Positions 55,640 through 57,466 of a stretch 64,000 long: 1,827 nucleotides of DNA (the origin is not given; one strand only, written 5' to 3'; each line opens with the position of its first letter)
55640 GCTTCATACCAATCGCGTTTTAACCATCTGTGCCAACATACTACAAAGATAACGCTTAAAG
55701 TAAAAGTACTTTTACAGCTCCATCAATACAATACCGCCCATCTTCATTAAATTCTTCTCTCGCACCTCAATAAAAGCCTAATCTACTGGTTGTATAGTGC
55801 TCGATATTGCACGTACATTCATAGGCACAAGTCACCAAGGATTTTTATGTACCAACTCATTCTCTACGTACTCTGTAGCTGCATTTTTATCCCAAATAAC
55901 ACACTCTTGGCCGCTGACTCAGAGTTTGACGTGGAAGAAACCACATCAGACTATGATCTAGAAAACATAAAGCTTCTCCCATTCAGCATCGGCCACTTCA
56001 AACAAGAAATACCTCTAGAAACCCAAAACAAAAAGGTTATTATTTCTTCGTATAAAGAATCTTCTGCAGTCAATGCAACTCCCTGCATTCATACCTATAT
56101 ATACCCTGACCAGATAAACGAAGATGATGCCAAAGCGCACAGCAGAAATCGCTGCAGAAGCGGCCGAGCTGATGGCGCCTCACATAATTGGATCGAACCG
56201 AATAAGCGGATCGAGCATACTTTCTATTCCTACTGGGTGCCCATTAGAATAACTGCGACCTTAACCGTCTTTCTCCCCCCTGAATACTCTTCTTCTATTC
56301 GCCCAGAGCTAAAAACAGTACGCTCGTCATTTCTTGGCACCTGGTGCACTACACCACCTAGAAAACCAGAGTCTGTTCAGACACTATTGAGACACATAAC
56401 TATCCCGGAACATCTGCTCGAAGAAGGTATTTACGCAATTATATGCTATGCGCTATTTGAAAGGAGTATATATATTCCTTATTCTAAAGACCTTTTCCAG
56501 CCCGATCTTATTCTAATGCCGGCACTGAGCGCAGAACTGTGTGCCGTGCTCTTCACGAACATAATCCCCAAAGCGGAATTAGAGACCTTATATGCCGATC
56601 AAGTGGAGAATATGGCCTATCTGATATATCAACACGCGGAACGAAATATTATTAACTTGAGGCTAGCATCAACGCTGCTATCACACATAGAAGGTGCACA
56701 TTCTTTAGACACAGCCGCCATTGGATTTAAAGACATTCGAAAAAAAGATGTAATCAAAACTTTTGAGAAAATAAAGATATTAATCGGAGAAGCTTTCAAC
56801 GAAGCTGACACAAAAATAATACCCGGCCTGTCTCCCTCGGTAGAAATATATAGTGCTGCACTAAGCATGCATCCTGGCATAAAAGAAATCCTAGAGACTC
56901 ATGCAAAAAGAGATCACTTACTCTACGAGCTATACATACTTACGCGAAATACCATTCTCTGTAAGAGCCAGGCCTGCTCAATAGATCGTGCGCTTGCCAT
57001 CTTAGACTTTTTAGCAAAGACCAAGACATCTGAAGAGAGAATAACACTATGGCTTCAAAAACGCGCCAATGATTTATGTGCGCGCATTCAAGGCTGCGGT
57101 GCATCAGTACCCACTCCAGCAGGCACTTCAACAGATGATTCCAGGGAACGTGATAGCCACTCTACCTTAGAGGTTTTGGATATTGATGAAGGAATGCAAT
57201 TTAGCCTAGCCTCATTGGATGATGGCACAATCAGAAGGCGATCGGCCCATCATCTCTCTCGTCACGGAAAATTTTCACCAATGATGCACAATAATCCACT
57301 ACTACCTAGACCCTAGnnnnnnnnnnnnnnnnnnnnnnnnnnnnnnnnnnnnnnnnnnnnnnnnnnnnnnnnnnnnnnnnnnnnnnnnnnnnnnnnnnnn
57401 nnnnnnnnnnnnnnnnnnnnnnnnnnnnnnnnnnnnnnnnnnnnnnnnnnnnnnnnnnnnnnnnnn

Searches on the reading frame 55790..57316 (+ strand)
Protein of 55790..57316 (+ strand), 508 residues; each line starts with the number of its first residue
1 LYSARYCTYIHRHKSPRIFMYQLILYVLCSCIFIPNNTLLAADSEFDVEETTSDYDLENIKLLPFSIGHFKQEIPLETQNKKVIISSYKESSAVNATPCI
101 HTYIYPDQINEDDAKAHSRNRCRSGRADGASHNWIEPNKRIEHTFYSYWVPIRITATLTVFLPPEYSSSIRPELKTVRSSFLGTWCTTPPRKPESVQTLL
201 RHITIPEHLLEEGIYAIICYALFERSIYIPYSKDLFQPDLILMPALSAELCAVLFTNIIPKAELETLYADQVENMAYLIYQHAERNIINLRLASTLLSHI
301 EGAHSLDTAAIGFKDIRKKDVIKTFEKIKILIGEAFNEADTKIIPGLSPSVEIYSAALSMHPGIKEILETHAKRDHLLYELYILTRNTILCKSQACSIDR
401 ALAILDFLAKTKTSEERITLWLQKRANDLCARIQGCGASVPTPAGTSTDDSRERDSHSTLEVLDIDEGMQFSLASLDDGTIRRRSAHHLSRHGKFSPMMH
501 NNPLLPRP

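Call 11: search_protein_families(library=pfam, proteins=[window:55790-57316:+], max_evalue=0.01)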
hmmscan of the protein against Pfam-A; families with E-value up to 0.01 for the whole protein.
window:55790-57316:+ (508 aa): 1 family
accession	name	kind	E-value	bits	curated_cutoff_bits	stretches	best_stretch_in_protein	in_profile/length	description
PF14470.12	bPH_3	-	0.0018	19.1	23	1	30-99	23-92/95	Bacterial PH domain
